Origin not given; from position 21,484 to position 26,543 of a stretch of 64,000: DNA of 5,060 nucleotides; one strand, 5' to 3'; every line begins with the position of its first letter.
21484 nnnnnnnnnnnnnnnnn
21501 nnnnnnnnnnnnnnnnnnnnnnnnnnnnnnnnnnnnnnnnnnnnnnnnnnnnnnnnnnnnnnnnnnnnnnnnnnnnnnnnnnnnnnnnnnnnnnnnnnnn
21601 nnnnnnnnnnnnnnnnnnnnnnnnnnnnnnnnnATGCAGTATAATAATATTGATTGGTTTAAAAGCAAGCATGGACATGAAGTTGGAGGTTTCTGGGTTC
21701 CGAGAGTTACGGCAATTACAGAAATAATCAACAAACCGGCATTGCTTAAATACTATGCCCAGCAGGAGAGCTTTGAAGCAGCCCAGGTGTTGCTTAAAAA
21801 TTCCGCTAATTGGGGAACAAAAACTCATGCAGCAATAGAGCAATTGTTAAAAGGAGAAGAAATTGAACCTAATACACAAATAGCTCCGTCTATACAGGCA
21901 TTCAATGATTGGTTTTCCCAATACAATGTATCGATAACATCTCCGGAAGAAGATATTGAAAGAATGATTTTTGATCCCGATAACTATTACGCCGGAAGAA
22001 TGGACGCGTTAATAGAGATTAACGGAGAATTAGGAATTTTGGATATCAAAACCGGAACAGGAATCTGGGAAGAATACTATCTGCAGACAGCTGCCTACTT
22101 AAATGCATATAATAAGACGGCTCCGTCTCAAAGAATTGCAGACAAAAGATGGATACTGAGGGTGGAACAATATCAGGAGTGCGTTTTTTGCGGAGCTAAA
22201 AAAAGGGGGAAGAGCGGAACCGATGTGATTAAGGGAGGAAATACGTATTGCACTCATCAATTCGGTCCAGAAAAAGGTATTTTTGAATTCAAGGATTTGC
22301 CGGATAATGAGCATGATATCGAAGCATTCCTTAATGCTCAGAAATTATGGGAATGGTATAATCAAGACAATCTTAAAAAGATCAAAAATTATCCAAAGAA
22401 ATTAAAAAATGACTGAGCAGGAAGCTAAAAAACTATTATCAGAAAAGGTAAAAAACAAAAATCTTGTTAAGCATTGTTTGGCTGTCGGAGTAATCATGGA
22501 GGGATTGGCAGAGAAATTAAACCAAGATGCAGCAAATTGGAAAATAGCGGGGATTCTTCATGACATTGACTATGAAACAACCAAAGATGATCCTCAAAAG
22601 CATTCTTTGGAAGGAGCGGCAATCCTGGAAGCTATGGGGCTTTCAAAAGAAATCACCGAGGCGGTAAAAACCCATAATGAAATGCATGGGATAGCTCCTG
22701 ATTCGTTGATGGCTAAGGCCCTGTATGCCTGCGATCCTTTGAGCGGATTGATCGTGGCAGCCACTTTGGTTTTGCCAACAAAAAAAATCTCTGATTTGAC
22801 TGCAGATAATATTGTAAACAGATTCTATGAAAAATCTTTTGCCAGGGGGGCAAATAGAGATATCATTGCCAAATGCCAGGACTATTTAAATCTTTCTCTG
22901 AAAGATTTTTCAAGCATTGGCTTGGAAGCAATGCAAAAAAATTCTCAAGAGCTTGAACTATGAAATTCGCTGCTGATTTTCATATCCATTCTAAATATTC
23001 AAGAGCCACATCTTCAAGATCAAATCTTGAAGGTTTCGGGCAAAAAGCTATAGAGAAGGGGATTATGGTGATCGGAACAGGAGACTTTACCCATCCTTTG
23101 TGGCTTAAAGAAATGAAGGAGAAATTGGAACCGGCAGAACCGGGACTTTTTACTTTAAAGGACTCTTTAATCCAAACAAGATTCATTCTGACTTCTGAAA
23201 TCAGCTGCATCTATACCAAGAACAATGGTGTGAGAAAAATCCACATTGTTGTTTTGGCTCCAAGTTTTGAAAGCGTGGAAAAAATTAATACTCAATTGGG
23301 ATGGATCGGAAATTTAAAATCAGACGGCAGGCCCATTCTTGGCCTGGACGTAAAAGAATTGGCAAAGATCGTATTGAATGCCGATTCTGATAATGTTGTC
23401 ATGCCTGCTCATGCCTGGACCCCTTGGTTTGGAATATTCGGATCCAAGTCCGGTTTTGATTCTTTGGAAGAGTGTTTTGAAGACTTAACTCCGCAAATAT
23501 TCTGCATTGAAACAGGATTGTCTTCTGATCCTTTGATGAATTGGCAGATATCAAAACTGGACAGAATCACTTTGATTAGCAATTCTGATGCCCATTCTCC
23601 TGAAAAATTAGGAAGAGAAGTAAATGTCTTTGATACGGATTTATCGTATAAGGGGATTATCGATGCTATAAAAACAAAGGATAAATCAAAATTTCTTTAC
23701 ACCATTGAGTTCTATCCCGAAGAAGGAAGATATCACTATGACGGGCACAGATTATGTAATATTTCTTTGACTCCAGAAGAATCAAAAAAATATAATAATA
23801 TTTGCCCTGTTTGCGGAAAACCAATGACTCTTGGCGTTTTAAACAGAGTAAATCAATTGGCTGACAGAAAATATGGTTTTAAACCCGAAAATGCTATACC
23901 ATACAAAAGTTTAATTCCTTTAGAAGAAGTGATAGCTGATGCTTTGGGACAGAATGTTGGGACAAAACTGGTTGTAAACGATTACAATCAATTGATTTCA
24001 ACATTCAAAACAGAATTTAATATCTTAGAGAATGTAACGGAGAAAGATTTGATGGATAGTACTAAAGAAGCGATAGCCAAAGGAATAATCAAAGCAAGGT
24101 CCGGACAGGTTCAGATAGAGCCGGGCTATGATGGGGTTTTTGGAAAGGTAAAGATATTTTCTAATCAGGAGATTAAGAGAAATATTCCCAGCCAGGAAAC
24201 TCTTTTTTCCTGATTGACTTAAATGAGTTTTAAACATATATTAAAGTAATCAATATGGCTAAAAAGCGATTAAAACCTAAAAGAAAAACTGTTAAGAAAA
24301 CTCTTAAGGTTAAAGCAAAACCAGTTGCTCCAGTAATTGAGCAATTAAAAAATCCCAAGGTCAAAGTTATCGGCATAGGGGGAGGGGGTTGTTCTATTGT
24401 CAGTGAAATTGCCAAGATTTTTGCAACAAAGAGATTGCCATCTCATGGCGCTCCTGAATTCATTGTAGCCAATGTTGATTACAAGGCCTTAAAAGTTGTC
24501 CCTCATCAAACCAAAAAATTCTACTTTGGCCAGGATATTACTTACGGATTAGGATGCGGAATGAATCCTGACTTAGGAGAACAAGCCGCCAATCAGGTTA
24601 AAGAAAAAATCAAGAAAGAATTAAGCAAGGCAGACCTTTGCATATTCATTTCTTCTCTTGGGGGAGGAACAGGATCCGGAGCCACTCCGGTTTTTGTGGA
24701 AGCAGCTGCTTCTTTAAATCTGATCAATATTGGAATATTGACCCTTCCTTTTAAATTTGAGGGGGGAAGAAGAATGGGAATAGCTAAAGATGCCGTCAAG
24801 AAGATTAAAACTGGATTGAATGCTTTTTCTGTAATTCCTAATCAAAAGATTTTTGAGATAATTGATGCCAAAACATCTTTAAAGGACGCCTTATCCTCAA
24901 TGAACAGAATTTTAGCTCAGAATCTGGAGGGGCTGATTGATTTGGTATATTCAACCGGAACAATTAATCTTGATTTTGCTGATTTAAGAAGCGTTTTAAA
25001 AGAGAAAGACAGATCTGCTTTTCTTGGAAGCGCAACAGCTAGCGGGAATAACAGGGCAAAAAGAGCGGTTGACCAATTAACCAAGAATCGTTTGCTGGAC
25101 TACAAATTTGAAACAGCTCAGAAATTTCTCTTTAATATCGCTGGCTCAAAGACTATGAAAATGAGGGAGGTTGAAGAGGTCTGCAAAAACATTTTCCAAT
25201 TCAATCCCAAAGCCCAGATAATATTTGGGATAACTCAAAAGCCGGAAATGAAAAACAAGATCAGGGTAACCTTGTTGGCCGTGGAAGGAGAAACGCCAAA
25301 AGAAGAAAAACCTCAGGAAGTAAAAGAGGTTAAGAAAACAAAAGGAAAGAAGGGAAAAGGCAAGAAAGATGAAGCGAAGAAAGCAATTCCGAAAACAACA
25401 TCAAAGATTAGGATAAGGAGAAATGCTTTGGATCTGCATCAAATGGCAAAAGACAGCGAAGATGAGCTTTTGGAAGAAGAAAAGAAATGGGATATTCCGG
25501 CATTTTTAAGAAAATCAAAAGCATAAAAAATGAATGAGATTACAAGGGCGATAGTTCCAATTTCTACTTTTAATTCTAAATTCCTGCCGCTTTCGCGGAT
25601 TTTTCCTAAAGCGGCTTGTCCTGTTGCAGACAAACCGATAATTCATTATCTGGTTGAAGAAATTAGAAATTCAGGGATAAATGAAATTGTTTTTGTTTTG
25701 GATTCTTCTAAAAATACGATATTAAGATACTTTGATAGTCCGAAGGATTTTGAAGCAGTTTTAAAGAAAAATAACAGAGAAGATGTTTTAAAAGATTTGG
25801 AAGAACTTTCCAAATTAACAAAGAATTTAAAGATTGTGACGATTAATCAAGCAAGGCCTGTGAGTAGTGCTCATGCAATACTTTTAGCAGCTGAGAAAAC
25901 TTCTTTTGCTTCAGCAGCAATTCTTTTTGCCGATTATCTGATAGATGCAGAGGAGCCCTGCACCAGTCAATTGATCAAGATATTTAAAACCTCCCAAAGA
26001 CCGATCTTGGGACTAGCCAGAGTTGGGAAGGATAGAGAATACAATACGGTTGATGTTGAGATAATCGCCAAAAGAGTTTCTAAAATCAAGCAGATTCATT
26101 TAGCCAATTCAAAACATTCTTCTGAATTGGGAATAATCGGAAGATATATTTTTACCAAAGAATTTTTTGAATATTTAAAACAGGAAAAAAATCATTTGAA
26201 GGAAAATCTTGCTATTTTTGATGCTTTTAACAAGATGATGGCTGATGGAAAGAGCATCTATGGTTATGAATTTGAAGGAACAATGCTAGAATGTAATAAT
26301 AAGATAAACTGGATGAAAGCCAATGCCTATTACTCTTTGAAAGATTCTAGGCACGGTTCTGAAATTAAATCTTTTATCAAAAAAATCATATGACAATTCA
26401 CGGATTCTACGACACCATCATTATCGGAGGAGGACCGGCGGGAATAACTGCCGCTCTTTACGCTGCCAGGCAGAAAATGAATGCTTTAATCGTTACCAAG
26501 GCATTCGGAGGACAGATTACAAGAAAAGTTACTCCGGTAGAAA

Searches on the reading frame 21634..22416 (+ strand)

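Call 58: search_protein_families(library=pfam, proteins=[window:21634-22416:+], max_evalue=0.001)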
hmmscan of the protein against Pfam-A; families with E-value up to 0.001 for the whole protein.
window:21634-22416:+ (260 aa): 1 family
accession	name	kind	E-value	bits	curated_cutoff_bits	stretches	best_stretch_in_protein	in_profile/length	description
PF12705.13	PDDEXK_1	-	0.00016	22.1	22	0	117-178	122-190/247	PD-(D/E)XK nuclease superfamily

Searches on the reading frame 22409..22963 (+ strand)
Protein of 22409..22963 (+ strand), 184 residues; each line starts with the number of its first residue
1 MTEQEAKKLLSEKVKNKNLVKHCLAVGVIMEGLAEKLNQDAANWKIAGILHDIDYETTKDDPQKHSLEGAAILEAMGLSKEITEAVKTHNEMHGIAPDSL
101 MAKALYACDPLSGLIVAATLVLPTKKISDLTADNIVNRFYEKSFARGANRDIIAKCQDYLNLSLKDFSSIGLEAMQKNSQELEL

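Call 58: search_protein_families(library=pfam, proteins=[window:22409-22963:+], max_evalue=0.001)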
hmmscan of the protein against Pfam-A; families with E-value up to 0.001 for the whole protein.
window:22409-22963:+ (184 aa): 2 families
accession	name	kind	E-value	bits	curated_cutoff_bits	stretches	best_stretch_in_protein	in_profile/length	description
PF01966.28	HD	-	3.7e-13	50.2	22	1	20-111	2-113/116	HD domain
PF08668.18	HDOD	-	3.9e-05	23.7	22.9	1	6-58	82-135/196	HDOD domain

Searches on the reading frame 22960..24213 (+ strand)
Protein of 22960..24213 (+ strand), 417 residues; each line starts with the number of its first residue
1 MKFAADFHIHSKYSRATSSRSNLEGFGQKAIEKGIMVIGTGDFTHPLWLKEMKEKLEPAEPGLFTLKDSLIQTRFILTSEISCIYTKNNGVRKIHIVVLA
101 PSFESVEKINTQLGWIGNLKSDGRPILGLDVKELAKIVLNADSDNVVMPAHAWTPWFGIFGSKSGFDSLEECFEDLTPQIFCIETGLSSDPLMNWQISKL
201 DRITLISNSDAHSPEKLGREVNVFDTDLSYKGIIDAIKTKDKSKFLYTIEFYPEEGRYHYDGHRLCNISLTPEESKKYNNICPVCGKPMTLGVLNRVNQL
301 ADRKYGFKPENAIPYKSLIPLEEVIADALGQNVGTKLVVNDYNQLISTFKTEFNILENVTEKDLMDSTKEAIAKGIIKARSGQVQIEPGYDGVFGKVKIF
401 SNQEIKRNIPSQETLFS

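Call 58: search_protein_families(library=pfam, proteins=[window:22960-24213:+], max_evalue=0.001)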
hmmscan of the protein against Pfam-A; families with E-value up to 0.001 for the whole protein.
window:22960-24213:+ (417 aa): 1 family
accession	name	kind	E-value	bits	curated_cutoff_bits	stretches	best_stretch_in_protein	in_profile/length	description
PF13263.12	PHP_C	-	3.8e-05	23.6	21.3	1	206-238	19-52/56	PHP-associated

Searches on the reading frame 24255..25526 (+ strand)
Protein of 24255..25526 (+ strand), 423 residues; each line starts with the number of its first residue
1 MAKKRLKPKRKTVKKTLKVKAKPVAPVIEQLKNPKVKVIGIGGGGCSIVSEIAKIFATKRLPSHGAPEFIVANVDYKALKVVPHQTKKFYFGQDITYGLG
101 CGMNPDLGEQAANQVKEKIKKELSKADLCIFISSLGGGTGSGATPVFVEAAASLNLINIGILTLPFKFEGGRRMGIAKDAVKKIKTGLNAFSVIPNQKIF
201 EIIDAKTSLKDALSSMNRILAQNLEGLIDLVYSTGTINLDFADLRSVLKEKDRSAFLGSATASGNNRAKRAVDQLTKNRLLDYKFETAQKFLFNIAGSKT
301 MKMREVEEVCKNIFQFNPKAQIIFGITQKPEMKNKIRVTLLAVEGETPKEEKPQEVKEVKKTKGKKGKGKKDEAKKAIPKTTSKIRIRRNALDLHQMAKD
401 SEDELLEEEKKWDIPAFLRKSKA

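Call 58: search_protein_families(library=pfam, proteins=[window:24255-25526:+], max_evalue=0.001)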
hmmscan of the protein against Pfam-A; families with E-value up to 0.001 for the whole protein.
window:24255-25526:+ (423 aa): 3 families
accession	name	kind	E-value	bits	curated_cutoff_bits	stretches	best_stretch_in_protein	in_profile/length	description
PF00091.31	Tubulin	-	1.3e-34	120.5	33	1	35-204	1-190/190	Tubulin/FtsZ family, GTPase domain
PF12327.13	FtsZ_C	-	1.5e-17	64.1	27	1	255-342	3-91/95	FtsZ family, C-terminal domain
PF13809.12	Tubulin_2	-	0.00036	20.3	27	0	38-88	2-54/356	Tubulin like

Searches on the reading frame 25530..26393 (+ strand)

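Call 58: search_protein_families(library=pfam, proteins=[window:25530-26393:+], max_evalue=0.001)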
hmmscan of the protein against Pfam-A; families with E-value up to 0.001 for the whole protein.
window:25530-26393:+ (287 aa): 1 family
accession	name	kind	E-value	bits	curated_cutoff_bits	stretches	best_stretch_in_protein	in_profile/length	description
PF00483.29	NTP_transferase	-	4.2e-15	56.4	21.2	1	16-251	11-224/245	Nucleotidyl transferase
